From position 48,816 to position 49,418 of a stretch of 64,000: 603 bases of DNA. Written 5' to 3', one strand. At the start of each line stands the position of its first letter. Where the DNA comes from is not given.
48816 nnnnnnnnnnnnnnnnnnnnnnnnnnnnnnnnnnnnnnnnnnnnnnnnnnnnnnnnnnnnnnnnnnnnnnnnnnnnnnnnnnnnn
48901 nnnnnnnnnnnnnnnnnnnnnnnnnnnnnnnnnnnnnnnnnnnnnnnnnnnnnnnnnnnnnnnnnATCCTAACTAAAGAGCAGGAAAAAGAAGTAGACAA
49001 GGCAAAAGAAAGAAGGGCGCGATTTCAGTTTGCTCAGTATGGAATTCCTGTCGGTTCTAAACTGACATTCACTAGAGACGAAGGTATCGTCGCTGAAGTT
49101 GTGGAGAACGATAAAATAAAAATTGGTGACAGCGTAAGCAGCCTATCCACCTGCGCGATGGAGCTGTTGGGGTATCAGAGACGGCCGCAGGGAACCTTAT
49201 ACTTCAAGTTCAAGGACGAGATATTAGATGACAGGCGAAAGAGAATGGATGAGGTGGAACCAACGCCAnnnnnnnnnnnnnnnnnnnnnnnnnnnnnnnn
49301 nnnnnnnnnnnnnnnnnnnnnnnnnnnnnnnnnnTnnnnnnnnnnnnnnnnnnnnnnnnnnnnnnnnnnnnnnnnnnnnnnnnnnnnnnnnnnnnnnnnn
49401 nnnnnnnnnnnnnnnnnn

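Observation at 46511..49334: Two passenger genes embedded inside the Type I R-M operon (RhuM-family and T5orf172/GIY-YIG-like)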

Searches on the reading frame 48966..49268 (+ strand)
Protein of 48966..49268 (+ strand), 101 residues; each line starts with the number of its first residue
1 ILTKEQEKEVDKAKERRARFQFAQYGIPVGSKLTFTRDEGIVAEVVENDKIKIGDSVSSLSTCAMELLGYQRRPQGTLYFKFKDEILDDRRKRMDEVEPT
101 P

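Call 47: search_protein_families(library=pfam, proteins=[window:48966-49268:+], max_evalue=10)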
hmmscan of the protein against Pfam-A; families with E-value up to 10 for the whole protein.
window:48966-49268:+ (101 aa): 0 families

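Call 89: search_solved_structures(query=window:48966-49268:+, max_evalue=10, show_alignments=3)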
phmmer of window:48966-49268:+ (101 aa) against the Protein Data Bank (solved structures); distinct sequences matched with E-value up to 10: 6.
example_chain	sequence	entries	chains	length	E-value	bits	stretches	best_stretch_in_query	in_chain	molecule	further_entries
8fjf_A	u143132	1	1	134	0.034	17.7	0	8-30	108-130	H10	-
3mej_A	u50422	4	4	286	0.26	14.9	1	31-94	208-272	transcriptional regulator ywtF | Putative transcriptional regulator ywtF | Polyisoprenyl-teichoic acid--peptidoglycan teichoic acid transferase TagT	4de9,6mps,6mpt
4alb_A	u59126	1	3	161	0.29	14.7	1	6-46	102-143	PHENOLIC ACID DECARBOXYLASE PADC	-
6uf5_A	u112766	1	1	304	0.3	14.7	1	31-94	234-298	Polyisoprenyl-teichoic acid--peptidoglycan teichoic acid transferase TagT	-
2p8g_A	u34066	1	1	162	0.81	13.3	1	6-45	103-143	Phenolic acid decarboxylase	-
4dp0_X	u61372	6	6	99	0.83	13.3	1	19-69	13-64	Plastocyanin B, chloroplastic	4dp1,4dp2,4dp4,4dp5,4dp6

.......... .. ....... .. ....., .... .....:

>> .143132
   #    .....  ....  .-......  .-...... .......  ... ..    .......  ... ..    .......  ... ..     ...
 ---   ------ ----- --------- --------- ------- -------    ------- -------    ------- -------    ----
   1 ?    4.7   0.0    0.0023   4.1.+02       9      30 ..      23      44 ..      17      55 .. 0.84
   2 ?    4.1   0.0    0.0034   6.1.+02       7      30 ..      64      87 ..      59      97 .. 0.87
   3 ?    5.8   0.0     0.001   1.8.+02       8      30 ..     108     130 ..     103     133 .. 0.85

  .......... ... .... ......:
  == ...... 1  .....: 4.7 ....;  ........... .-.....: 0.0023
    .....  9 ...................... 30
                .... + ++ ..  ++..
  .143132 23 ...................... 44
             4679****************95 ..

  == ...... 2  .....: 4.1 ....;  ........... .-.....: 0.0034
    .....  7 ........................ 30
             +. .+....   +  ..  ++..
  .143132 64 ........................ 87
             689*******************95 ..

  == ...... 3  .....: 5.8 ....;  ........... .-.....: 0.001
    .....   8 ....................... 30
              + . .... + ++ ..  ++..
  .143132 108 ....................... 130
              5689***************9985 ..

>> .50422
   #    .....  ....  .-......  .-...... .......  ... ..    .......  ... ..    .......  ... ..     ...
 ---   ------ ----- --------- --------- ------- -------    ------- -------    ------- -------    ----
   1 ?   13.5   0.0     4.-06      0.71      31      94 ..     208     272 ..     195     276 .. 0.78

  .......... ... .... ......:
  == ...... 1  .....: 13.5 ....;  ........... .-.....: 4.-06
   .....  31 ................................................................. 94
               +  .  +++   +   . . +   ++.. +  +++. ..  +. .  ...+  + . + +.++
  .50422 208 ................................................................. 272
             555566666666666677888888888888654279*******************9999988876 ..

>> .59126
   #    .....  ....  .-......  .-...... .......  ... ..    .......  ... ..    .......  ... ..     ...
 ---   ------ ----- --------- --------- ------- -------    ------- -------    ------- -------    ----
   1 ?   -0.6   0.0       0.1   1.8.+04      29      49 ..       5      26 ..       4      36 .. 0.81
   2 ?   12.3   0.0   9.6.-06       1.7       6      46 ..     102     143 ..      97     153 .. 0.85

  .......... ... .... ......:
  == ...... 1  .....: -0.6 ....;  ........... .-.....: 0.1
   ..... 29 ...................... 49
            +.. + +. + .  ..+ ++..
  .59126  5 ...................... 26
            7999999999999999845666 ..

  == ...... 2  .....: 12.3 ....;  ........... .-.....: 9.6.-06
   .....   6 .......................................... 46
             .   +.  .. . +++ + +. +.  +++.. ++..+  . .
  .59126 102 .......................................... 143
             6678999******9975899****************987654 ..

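Call 96: search_protein_representatives(protein=window:48966-49268:+)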
Query: 101 residues. Proteins with E-value up to 0.001 (for the whole library): 482; up to 1e-10: 56; up to 1e-30: 0. The best 150 are listed.
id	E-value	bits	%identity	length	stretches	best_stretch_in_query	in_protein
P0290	1.6e-29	118.0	34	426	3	13-96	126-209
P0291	3.1e-28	113.9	40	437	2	6-95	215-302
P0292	9.6e-28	112.4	56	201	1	2-95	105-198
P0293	1.8e-26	108.3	30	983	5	5-94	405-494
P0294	7.3e-26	106.3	79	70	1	29-95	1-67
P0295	8.2e-26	106.2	33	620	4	7-95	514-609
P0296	1.4e-23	99.1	39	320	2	6-98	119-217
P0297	3.2e-23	97.9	37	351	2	3-95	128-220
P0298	7.9e-22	93.4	34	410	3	7-96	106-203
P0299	8.6e-21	90.1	41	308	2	4-96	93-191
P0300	8.8e-21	90.1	81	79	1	42-98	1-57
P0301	9.9e-21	89.9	36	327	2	13-95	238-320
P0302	3.1e-19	85.1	37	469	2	15-96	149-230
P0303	1.2e-18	83.3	38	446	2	15-96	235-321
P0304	5.0e-18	81.3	31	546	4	5-88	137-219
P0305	9.9e-18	80.3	33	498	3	16-95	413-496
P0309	1.1e-16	77.0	39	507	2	4-95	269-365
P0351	1.6e-10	57.2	42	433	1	14-96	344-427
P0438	1.4e-07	47.8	34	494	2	16-92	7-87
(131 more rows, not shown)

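Call 98: search_protein_families(library=pfam, alignment_id=A4, max_evalue=0.001)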
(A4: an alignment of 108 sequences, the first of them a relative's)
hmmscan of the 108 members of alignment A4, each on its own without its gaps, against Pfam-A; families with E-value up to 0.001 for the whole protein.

A. member 1, P0290 (426 aa): 2 families
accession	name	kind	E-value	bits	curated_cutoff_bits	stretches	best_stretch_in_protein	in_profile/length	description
PF10544.15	T5orf172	-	5.4e-12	46.5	20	1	5-96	1-98/101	T5orf172 domain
PF13455.12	MUG113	-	8.9e-09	36.3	22.3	1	19-92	1-67/73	Meiotically up-regulated gene 113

B. families by the number of members that match (of 108 scanned): 30 families (the first 25 are shown)
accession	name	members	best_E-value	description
PF10544.15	T5orf172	79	4e-19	T5orf172 domain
PF13455.12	MUG113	76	1.9e-17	Meiotically up-regulated gene 113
PF18755.6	RAMA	4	1.7e-10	Restriction Enzyme Adenine Methylase Associated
PF11149.13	DUF2924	4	5.8e-08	Protein of unknown function (DUF2924)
PF04471.18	Mrr_cat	2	6.1e-23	Restriction endonuclease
PF22722.2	NA-iREase1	2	2.8e-09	NACHT-associated inactive Restriction Endonuclease 1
PF00861.27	Ribosomal_L18p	2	5.6e-06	Ribosomal L18 of archaea, bacteria, mitoch. and chloroplast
PF13676.11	TIR_2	1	5.7e-17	TIR domain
PF01381.28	HTH_3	1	2.9e-12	Helix-turn-helix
PF05066.19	HARE-HTH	1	3e-12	HB1, ASXL, restriction endonuclease HTH domain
PF12844.13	HTH_19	1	1.9e-11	Helix-turn-helix domain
PF14267.11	DUF4357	1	1.1e-09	Domain of unknown function (DUF4357)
PF13443.12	HTH_26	1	5.2e-09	Cro/C1-type HTH DNA-binding domain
PF14088.11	DUF4268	1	5.4e-09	Domain of unknown function (DUF4268)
PF13450.12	NAD_binding_8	1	3.8e-08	NAD(P)-binding Rossmann-like domain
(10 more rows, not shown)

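Call 99: search_protein_families(library=pfam, proteins=[P0291, P0293, P0295, P0298, P0302, P0304, P0305, P0309, P0351, P0438], max_evalue=0.01)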
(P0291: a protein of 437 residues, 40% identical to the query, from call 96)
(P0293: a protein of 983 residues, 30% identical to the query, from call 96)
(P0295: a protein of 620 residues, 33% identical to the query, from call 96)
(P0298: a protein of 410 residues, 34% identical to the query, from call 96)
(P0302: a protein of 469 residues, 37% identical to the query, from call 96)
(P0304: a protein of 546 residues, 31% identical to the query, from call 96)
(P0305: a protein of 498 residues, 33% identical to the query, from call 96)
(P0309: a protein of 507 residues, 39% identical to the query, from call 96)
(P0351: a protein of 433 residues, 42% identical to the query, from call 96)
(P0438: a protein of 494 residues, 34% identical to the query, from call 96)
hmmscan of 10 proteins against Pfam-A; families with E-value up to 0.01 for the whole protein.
P0291 (437 aa): 3 families
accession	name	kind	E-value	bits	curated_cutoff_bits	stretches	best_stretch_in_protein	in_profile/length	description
PF18755.6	RAMA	-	1.7e-10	41.3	35.2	2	133-197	32-101/107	Restriction Enzyme Adenine Methylase Associated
PF11149.13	DUF2924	-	0.0013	19.4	31.2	0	202-287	45-132/135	Protein of unknown function (DUF2924)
PF14267.11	DUF4357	-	0.0039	17.5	38.4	0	246-288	1-47/54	Domain of unknown function (DUF4357)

P0293 (983 aa): 0 families

P0295 (620 aa): 2 families
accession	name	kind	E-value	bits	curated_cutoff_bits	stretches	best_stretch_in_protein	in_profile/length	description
PF11149.13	DUF2924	-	1.3e-05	25.9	31.2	0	359-442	40-121/135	Protein of unknown function (DUF2924)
PF10544.15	T5orf172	-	6.2e-05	23.9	20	1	16-64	2-52/101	T5orf172 domain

P0298 (410 aa): 3 families
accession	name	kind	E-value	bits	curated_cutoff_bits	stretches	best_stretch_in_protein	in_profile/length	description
PF10544.15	T5orf172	-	5.3e-12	46.6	20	1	4-81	2-92/101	T5orf172 domain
PF13455.12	MUG113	-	5.3e-06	27.4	22.3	1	18-82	2-66/73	Meiotically up-regulated gene 113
PF13669.12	Glyoxalase_4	-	0.0035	18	27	0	273-315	58-100/109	Glyoxalase/Bleomycin resistance protein/Dioxygenase superfamily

P0302 (469 aa): 2 families
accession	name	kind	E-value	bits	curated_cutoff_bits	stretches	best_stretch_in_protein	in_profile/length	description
PF10544.15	T5orf172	-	1.5e-05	25.9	20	1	8-69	1-64/101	T5orf172 domain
PF21196.3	PcrA_UvrD_tudor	-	0.00025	21.3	23.9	1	417-452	3-40/48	PcrA/UvrD tudor domain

P0304 (546 aa): 0 families

P0305 (498 aa): 3 families
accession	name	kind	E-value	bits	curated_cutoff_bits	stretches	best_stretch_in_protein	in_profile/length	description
PF10544.15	T5orf172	-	2.8e-12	47.5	20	1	9-98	1-96/101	T5orf172 domain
PF13455.12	MUG113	-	2.5e-11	44.4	22.3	1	36-99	7-70/73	Meiotically up-regulated gene 113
PF22403.1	DUF6981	-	0.0037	17.6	26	0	284-310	54-80/84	Domain of unknown function (DUF6981)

P0309 (507 aa): 3 families
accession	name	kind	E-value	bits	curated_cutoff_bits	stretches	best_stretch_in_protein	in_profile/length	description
PF13676.11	TIR_2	-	5.7e-17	62.8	28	1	6-112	2-108/122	TIR domain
PF18755.6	RAMA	-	1.9e-08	34.6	35.2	1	292-361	30-98/107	Restriction Enzyme Adenine Methylase Associated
PF01582.25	TIR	-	3.9e-06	27.2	21.3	1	2-84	1-89/179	TIR domain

P0351 (433 aa): 2 families
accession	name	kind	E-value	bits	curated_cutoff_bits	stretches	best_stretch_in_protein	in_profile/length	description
PF04471.18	Mrr_cat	-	6.1e-23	81.6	21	1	195-308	6-115/115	Restriction endonuclease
PF22722.2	NA-iREase1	-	2.8e-09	37.4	27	1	220-304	18-104/106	NACHT-associated inactive Restriction Endonuclease 1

P0438 (494 aa): 3 families
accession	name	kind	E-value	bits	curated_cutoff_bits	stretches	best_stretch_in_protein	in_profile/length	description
PF12710.13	HAD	-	9.9e-08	33.1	27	1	215-412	3-189/189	haloacid dehalogenase-like hydrolase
PF06888.18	Put_Phosphatase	-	1.4e-06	28.3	27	1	213-413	3-187/234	Putative Phosphatase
PF00702.32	Hydrolase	-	0.00041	21.2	26.4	0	212-305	3-114/191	haloacid dehalogenase-like hydrolase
